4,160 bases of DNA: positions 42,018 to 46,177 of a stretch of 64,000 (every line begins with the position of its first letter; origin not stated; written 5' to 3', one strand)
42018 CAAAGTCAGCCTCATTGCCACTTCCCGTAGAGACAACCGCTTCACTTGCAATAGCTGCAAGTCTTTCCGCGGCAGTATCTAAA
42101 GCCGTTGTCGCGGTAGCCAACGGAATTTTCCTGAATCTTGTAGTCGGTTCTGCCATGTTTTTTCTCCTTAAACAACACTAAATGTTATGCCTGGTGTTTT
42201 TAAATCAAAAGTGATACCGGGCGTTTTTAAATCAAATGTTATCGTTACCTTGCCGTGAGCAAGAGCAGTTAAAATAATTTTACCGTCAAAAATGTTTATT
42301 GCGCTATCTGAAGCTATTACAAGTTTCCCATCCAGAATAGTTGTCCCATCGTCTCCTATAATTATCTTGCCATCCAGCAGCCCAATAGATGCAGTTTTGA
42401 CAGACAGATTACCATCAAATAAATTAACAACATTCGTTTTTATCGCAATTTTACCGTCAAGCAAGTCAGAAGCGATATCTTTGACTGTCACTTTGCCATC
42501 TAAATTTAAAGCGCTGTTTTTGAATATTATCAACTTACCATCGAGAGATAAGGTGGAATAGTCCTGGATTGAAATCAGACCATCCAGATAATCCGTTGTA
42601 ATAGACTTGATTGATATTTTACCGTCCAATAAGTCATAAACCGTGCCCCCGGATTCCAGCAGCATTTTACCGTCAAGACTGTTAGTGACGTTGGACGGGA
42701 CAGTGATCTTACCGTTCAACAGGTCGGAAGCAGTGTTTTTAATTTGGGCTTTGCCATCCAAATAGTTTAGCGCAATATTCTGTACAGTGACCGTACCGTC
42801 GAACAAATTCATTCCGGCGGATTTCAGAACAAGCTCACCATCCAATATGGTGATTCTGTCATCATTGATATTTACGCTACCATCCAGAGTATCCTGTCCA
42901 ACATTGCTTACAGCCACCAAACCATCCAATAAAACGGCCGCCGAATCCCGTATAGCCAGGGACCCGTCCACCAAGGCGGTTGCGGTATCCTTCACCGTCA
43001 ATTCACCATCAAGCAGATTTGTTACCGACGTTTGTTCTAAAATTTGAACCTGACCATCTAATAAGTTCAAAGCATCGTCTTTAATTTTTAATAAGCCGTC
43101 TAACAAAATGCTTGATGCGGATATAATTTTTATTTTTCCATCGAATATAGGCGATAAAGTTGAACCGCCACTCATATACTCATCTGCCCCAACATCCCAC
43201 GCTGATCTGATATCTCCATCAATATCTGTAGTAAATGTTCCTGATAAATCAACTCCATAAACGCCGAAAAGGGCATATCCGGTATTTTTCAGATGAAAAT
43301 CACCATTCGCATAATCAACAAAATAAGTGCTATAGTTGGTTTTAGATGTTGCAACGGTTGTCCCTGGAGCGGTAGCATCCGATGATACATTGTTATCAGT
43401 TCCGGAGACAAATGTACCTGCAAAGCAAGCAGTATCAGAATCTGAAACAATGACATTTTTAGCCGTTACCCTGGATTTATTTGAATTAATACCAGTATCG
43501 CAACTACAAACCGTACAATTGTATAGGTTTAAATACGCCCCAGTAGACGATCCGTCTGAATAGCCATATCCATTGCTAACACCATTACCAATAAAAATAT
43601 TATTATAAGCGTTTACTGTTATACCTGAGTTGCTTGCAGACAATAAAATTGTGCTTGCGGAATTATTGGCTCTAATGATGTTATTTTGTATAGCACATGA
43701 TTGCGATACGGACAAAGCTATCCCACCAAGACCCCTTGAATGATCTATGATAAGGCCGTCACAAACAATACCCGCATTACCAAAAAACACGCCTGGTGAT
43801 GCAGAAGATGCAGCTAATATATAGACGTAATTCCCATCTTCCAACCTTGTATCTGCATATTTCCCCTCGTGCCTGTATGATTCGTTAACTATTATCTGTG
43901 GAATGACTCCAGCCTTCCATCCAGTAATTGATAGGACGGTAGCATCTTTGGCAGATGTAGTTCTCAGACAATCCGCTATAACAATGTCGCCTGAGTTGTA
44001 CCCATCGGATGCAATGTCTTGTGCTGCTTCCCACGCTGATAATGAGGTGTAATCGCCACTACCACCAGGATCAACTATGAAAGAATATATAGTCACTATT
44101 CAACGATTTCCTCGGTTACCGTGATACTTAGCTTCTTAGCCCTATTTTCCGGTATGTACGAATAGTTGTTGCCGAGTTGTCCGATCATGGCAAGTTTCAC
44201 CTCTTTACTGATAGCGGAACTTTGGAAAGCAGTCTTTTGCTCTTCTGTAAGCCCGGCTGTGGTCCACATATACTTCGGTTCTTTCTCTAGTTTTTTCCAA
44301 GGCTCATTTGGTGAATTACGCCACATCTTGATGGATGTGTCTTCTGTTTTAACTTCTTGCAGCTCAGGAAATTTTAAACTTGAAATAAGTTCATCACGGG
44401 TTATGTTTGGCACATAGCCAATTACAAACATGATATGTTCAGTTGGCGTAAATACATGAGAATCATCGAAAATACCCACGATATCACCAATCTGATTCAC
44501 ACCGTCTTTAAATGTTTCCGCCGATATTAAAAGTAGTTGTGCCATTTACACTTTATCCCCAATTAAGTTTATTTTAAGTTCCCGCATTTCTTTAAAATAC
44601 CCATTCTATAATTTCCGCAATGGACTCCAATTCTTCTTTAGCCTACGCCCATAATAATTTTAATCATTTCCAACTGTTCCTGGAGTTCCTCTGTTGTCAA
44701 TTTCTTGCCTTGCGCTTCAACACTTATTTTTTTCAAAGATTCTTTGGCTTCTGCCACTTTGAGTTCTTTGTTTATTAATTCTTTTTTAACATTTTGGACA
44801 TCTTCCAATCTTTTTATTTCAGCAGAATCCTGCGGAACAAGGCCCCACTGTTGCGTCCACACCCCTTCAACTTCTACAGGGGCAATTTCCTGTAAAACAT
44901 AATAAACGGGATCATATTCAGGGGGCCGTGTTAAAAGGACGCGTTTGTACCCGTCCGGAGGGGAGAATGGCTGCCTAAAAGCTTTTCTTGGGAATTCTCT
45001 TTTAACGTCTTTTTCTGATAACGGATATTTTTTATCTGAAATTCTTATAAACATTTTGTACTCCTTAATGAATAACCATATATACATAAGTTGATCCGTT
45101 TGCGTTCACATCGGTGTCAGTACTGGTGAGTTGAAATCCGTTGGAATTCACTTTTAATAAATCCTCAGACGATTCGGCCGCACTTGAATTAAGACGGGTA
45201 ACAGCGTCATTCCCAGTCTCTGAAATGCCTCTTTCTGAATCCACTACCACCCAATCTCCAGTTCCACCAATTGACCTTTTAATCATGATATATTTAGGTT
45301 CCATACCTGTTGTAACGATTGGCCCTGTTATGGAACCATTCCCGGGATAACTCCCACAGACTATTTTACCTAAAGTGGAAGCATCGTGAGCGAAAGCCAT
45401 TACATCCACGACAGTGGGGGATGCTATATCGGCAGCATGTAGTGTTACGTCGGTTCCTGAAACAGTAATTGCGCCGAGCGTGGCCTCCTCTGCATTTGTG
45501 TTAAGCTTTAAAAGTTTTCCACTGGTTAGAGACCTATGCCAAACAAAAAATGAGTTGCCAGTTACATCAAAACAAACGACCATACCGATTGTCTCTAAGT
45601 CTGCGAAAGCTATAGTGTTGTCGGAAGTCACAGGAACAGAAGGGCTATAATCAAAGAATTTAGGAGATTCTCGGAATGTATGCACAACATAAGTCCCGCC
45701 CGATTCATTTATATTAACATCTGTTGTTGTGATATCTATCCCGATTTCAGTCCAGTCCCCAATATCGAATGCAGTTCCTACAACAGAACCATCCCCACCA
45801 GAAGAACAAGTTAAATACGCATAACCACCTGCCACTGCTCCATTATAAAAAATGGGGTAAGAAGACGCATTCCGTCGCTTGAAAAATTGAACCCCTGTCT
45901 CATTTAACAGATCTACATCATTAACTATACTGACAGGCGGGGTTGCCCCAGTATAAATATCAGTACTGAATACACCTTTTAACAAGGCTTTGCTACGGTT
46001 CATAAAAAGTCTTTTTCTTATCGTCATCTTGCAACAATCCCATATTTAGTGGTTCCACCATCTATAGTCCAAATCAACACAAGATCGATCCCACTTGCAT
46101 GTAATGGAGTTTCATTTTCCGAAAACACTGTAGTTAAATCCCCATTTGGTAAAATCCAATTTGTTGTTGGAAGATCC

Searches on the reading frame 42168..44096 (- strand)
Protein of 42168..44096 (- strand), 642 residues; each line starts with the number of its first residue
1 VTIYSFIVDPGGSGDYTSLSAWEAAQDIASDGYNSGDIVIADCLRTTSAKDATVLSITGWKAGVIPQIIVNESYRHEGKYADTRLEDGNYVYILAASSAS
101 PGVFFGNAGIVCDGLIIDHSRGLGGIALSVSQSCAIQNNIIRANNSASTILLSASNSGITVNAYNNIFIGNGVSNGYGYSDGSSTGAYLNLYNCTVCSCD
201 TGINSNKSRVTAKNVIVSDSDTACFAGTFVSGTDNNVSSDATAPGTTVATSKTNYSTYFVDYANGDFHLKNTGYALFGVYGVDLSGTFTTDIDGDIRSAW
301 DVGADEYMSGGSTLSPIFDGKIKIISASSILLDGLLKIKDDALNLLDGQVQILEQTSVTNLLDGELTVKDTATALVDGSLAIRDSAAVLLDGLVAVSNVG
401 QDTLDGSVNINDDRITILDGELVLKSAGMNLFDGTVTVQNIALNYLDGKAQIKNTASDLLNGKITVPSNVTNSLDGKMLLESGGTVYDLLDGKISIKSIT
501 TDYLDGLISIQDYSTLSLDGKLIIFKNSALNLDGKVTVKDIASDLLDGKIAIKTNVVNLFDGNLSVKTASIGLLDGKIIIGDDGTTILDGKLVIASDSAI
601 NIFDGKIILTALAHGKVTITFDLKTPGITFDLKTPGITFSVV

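Call 53: search_protein_families(library=phrogs, proteins=[window:42168-44096:-], max_evalue=0.00001)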
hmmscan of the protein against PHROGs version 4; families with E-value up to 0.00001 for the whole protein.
window:42168-44096:- (642 aa): 0 families

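Call 74: search_protein_families(library=pfam, proteins=[window:42168-44096:-], max_evalue=0.001)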
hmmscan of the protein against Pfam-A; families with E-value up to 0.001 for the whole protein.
window:42168-44096:- (642 aa): 1 family
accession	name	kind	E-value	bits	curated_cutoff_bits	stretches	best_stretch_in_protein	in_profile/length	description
PF17161.10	DUF5123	-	7.8e-05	24.2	35.1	0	171-274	11-103/113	Domain of unknown function (DUF5123)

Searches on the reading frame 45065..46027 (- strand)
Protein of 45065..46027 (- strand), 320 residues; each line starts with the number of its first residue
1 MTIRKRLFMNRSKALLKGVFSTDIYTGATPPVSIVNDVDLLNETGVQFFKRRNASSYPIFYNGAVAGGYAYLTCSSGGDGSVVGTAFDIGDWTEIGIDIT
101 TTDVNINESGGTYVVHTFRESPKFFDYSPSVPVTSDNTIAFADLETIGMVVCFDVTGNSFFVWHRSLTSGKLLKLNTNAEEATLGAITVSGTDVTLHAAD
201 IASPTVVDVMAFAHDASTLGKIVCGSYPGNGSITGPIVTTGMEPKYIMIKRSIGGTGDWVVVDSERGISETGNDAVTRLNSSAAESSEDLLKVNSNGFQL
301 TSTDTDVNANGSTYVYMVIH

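Call 53: search_protein_families(library=phrogs, proteins=[window:45065-46027:-], max_evalue=0.00001)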
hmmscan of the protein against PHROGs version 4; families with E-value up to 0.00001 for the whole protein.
window:45065-46027:- (320 aa): 2 families
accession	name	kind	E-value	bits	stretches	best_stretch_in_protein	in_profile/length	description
phrog_19943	-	head and packaging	7.3e-22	77.9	1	159-319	1056-1216/1227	virion structural protein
phrog_24898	-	tail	1.5e-15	58.2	1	150-318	185-356/371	tail fiber protein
